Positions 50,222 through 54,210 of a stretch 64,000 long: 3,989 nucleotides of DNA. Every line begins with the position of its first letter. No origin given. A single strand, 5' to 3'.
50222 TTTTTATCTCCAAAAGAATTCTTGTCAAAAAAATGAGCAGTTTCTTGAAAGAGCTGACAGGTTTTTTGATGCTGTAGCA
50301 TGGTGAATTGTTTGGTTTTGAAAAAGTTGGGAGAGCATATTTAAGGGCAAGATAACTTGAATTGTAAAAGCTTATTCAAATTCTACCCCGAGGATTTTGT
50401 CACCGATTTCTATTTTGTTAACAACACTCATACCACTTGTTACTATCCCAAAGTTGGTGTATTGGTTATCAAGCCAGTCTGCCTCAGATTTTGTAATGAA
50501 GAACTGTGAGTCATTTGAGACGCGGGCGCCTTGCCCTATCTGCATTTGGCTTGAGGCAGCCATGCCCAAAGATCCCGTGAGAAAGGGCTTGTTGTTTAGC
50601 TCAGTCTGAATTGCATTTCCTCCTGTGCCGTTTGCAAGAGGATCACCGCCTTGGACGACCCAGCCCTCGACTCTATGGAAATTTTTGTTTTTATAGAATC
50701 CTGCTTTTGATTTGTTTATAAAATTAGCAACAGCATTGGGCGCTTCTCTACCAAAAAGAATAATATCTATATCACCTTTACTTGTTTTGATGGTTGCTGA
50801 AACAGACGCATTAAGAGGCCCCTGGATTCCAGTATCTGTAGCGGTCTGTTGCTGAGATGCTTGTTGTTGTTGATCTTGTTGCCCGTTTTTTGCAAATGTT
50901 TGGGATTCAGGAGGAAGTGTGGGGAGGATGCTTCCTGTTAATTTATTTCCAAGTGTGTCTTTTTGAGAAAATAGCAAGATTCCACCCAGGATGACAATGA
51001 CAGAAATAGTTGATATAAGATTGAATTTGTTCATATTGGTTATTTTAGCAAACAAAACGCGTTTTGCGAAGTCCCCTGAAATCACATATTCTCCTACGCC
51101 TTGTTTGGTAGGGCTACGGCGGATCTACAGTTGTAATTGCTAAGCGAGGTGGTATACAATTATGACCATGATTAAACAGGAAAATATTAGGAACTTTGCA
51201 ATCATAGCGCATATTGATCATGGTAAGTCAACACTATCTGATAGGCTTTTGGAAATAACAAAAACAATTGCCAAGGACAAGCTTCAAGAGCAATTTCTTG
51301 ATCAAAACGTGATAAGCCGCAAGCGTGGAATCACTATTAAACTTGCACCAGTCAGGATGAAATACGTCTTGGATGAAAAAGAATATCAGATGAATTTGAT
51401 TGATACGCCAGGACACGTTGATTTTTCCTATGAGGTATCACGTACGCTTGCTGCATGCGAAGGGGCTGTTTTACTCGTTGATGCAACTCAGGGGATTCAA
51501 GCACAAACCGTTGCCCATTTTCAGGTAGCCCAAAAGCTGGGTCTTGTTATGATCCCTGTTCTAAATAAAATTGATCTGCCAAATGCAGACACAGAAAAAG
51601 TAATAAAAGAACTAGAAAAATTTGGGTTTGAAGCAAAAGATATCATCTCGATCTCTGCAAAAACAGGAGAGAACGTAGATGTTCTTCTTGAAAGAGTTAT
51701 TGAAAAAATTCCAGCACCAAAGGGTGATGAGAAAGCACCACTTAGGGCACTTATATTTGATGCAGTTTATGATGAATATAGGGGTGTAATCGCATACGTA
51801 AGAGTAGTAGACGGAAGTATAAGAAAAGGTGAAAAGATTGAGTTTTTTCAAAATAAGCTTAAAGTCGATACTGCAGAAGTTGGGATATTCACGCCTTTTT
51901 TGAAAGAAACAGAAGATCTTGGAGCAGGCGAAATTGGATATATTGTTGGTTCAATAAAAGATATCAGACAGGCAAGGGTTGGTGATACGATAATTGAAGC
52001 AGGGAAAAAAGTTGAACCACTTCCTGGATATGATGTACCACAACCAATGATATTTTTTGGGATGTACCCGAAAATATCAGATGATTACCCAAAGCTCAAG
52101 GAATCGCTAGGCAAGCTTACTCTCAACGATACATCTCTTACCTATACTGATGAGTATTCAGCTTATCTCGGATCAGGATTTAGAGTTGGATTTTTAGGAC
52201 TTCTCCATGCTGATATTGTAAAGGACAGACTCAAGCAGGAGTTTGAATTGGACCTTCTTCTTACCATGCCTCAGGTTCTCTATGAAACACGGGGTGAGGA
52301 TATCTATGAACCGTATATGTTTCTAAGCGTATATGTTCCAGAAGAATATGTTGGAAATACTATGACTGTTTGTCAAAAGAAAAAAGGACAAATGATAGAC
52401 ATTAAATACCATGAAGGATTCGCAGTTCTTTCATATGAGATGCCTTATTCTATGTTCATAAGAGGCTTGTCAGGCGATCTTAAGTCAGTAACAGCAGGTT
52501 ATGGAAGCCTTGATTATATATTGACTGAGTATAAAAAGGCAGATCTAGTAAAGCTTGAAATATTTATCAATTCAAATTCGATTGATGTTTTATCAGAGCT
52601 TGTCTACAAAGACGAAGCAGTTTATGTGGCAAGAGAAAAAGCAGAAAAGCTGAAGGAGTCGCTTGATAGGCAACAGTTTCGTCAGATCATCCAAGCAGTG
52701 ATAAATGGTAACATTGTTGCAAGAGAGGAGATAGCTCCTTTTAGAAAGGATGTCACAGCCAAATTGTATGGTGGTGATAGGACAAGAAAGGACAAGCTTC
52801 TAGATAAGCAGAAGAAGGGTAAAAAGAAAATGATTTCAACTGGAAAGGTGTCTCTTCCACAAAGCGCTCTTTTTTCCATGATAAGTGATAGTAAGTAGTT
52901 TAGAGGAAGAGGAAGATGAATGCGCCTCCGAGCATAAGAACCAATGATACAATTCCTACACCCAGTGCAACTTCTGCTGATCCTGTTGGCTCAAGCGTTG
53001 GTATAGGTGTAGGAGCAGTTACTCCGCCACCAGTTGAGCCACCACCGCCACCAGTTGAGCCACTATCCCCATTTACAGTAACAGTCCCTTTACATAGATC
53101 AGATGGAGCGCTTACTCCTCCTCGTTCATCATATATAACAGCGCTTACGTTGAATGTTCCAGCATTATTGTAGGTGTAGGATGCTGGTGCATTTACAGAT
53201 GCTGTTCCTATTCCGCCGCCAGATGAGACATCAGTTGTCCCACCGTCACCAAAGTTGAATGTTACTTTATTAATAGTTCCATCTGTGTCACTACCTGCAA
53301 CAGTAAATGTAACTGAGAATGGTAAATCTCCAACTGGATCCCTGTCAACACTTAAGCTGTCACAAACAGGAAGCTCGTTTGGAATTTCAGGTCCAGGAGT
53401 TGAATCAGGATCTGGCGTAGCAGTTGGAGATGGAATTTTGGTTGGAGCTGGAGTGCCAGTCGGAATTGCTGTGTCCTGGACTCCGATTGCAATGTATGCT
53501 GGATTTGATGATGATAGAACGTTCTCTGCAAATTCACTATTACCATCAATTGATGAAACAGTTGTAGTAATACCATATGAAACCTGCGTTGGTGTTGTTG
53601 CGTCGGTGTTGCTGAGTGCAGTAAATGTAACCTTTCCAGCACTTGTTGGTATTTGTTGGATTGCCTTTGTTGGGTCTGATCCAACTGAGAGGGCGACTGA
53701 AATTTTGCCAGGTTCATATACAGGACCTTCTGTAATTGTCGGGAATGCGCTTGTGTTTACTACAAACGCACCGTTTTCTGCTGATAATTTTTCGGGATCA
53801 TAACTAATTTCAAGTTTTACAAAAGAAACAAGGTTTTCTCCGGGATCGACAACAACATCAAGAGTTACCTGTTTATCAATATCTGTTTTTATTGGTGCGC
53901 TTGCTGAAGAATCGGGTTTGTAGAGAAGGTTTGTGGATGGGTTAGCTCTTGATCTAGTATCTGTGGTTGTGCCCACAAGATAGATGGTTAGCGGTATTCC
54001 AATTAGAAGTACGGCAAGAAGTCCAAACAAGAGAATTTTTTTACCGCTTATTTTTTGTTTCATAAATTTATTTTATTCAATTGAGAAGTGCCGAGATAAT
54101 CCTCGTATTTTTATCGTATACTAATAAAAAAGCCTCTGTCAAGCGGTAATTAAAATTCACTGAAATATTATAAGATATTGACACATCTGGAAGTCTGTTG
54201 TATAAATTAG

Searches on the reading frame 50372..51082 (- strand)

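Call 34: search_protein_families(library=pfam, proteins=[window:50372-51082:-], max_evalue=0.00001)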
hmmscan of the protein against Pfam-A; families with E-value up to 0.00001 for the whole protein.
window:50372-51082:- (236 aa): 1 family
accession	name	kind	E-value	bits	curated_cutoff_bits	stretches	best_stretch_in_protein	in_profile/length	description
PF00160.26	Pro_isomerase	-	2.8e-31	109.3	21.7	1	97-227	3-140/159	Cyclophilin type peptidyl-prolyl cis-trans isomerase/CLD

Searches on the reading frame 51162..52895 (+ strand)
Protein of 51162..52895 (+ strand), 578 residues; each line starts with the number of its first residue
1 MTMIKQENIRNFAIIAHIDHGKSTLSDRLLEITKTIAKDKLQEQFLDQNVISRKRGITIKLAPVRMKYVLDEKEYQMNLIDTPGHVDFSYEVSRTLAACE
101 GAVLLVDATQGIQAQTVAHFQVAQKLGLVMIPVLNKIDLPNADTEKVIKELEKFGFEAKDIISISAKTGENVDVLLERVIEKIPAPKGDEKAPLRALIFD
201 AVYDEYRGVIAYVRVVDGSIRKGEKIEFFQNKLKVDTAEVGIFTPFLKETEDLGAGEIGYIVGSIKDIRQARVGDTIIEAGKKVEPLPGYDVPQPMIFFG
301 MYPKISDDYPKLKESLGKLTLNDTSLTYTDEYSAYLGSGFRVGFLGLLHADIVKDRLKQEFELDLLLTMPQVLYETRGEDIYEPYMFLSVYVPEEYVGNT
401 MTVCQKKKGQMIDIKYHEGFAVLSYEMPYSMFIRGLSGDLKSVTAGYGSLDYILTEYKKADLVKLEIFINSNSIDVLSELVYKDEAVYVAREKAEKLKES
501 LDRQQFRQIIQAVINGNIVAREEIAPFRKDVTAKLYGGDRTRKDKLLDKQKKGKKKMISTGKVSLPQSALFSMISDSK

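Call 34: search_protein_families(library=pfam, proteins=[window:51162-52895:+], max_evalue=0.00001)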
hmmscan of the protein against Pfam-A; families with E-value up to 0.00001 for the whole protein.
window:51162-52895:+ (578 aa): 6 families
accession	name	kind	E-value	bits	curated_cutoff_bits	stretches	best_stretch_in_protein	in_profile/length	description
PF00009.33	GTP_EFTU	-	3.5e-54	183.7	26.5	1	7-184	1-187/188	Elongation factor Tu GTP binding domain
PF06421.17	LepA_C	-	1.6e-35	121.9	29.7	1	469-574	1-106/107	GTP-binding protein LepA C-terminus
PF00679.30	EFG_C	-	7e-20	71.3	27.9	1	381-466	2-87/89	Elongation factor G C-terminus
PF03144.31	GTP_EFTU_D2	-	2.8e-10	40.9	30.3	1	208-277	1-72/73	Elongation factor Tu domain 2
PF14492.12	EFG_III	-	9e-07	29.3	27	1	292-365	1-71/75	Elongation Factor G, domain III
PF22042.2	EF-G_D2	-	3e-06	27.7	27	1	193-277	1-81/84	Elongation factor G domain 2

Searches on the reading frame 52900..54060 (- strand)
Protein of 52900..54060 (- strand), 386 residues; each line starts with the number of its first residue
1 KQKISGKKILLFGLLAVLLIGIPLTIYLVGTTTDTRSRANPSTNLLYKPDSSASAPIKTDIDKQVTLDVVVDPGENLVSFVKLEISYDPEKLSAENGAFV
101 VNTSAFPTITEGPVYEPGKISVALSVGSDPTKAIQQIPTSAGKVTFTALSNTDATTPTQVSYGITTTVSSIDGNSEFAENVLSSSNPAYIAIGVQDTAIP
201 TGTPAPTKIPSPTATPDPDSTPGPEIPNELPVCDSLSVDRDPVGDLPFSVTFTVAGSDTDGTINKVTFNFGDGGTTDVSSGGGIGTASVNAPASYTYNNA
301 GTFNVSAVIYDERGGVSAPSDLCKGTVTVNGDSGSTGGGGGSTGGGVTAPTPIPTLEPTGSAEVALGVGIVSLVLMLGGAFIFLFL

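Call 34: search_protein_families(library=pfam, proteins=[window:52900-54060:-], max_evalue=0.00001)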
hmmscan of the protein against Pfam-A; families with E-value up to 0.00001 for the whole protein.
window:52900-54060:- (386 aa): 1 family
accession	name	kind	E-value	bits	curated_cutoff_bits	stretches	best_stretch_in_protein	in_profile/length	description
PF00801.26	PKD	-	1.9e-08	34.6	23.5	1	247-319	14-75/80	PKD domain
